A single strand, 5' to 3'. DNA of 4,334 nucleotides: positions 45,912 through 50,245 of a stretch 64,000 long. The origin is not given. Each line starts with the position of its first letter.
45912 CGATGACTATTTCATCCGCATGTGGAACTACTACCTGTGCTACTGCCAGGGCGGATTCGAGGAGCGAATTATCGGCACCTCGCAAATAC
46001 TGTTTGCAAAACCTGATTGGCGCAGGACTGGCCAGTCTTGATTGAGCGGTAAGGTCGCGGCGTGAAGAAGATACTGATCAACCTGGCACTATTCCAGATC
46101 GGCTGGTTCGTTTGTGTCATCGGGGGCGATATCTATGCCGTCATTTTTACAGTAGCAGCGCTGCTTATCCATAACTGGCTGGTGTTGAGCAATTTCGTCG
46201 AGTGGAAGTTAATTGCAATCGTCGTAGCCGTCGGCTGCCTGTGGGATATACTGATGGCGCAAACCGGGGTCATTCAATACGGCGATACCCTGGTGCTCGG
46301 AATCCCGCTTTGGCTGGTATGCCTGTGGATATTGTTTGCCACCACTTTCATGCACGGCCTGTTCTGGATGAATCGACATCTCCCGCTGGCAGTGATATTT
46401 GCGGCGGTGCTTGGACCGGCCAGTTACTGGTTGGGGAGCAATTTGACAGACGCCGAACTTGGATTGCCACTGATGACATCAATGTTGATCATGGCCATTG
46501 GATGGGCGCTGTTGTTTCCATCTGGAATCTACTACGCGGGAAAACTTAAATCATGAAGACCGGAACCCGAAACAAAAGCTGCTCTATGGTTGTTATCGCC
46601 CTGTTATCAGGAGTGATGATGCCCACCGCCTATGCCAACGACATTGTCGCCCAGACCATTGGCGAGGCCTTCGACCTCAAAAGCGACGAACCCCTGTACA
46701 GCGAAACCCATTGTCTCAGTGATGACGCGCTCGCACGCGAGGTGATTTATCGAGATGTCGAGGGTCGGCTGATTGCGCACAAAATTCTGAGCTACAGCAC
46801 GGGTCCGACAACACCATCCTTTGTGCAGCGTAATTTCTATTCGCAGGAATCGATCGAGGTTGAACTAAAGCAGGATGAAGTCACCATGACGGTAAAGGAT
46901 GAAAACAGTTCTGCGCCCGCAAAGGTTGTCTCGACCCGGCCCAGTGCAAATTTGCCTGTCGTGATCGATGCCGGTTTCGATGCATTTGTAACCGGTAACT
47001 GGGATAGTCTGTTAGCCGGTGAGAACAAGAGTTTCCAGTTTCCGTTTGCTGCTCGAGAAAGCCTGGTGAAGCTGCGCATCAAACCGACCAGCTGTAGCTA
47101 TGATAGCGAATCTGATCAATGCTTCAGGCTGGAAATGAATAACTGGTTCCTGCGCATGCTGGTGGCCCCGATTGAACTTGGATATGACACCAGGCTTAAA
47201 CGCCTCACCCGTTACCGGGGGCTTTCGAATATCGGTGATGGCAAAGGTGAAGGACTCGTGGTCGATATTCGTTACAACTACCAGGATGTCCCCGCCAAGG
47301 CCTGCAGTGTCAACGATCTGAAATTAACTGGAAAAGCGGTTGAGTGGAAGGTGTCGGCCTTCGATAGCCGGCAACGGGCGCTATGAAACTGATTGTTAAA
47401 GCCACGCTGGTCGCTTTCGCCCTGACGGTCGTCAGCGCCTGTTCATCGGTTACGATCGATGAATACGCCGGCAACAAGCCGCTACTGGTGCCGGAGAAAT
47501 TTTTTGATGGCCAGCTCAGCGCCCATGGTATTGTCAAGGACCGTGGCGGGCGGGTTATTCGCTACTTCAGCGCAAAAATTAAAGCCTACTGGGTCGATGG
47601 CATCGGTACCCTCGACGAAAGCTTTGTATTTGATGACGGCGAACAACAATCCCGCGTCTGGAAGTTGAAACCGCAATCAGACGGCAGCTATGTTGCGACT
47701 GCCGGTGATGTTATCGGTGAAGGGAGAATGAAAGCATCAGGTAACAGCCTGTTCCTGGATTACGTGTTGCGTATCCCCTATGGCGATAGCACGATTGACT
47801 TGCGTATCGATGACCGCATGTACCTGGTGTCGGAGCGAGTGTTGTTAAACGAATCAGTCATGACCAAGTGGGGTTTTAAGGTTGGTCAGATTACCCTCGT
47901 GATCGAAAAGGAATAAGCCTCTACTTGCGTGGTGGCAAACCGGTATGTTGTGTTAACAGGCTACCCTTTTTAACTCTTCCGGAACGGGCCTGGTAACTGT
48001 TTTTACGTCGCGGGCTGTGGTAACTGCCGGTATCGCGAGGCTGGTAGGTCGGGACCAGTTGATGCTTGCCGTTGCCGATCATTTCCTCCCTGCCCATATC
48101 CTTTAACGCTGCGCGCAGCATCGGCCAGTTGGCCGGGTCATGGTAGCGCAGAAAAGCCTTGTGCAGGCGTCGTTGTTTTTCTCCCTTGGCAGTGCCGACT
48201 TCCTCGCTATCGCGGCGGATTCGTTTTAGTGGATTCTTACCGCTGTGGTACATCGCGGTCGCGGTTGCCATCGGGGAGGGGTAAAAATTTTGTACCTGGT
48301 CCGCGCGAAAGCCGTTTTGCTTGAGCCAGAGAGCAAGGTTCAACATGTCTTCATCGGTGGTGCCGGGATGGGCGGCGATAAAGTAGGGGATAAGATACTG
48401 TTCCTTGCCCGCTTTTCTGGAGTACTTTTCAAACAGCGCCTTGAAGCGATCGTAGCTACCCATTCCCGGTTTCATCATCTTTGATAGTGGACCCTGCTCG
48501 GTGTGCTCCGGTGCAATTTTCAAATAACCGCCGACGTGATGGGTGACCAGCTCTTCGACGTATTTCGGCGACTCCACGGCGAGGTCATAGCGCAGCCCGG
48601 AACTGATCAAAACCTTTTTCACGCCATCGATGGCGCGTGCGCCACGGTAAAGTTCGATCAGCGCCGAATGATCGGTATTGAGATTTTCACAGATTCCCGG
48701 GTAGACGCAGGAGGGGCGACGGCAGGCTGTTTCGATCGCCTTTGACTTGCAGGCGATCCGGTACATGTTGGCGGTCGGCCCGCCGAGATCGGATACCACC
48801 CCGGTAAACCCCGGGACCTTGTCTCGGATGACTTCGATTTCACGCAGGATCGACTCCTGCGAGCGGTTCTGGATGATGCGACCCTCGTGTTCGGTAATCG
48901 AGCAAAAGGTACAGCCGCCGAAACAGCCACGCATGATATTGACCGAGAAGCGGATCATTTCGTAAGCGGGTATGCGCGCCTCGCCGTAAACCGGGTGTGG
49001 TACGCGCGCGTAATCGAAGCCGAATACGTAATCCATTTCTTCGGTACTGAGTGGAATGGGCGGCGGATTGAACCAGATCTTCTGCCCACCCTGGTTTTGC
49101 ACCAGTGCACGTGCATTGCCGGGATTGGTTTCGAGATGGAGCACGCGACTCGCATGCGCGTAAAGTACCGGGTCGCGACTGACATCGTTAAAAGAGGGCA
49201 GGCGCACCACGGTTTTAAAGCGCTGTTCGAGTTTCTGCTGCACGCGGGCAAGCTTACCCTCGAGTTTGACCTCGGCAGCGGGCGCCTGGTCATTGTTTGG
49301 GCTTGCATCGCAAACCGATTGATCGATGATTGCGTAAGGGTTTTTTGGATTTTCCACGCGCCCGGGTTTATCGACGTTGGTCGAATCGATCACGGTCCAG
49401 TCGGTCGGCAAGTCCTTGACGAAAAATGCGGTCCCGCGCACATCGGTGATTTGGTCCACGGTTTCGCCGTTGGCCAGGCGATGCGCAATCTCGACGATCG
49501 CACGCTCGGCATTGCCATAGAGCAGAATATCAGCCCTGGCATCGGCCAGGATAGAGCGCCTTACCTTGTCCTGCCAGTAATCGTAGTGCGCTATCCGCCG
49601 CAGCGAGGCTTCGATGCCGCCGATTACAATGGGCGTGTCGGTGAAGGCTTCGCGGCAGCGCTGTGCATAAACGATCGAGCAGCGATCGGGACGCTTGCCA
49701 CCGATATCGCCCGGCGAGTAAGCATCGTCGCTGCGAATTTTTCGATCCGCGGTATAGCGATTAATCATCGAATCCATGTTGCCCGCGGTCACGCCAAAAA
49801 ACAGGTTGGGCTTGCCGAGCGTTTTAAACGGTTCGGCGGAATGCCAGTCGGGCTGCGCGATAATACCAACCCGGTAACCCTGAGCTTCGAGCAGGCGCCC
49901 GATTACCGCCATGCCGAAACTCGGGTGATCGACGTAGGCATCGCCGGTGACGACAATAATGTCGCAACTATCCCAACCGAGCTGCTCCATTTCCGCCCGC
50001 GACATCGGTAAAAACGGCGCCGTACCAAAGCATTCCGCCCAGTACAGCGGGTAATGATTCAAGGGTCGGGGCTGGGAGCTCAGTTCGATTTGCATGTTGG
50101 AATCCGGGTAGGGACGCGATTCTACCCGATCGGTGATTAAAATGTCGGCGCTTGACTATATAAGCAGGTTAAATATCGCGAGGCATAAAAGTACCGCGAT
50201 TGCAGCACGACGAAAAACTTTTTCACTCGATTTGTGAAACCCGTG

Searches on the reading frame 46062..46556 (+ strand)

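Call 4: search_protein_families(library=pfam, proteins=[window:46062-46556:+])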
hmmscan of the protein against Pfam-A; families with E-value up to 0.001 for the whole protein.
window:46062-46556:+ (164 aa): 1 family
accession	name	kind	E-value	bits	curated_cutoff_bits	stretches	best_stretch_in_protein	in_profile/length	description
PF11086.13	DUF2878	-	3.8e-36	125.1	27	1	5-153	2-153/154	Protein of unknown function (DUF2878)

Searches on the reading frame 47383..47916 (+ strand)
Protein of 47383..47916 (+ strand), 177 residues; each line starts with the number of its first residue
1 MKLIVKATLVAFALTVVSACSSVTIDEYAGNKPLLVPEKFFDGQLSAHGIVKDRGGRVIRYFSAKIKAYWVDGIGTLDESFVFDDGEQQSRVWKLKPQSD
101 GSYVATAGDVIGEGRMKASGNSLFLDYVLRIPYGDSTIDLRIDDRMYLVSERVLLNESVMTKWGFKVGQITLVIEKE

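Call 5: search_protein_families(library=ncbifam, proteins=[window:47383-47916:+])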
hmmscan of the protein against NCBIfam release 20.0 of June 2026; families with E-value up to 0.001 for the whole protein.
window:47383-47916:+ (177 aa): 0 families

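Call 10: search_protein_families(library=pfam, proteins=[window:47383-47916:+])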
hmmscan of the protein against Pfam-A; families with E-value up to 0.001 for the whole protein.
window:47383-47916:+ (177 aa): 1 family
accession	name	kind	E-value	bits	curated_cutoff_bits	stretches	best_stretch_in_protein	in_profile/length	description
PF12915.13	DUF3833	-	6.8e-60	201.8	25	1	15-176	2-163/163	Protein of unknown function (DUF3833)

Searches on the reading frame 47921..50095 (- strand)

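Call 5: search_protein_families(library=ncbifam, proteins=[window:47921-50095:-])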
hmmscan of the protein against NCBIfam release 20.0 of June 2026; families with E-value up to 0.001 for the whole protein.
window:47921-50095:- (724 aa): 7 families
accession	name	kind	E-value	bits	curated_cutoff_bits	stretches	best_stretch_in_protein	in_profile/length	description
TIGR03904.1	SAM_YgiQ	equivalog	1.8e-260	865.3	462.35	1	28-649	1-557/558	YgiQ family radical SAM protein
TIGR00089.1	TIGR00089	subfamily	5.6e-08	32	251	1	379-424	137-181/429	MiaB/RimO family radical SAM methylthiotransferase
TIGR04014.1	B12_SAM_MJ_0865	equivalog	1.2e-06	27.6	360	1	386-426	164-204/434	methyl-coenzyme M reductase glutamine C-methyltransferase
TIGR01125.1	TIGR01125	equivalog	2.2e-06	27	356.95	0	520-620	245-340/432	30S ribosomal protein S12 methylthiotransferase RimO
TIGR04072.2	rSAM_ladder_B12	equivalog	1.5e-05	23.8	360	0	384-426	182-224/443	lipid biosynthesis B12-binding/radical SAM protein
TIGR04013.1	B12_SAM_MJ_1487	hypoth_equivalog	3.4e-05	22.9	251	1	380-425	149-194/382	TIGR04013 family B12-binding domain/radical SAM domain-containing protein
TIGR01579.1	MiaB-like-C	equivalog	0.00098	18.5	357.05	0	379-426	137-183/416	tRNA (N(6)-L-threonylcarbamoyladenosine(37)-C(2))-methylthiotransferase MtaB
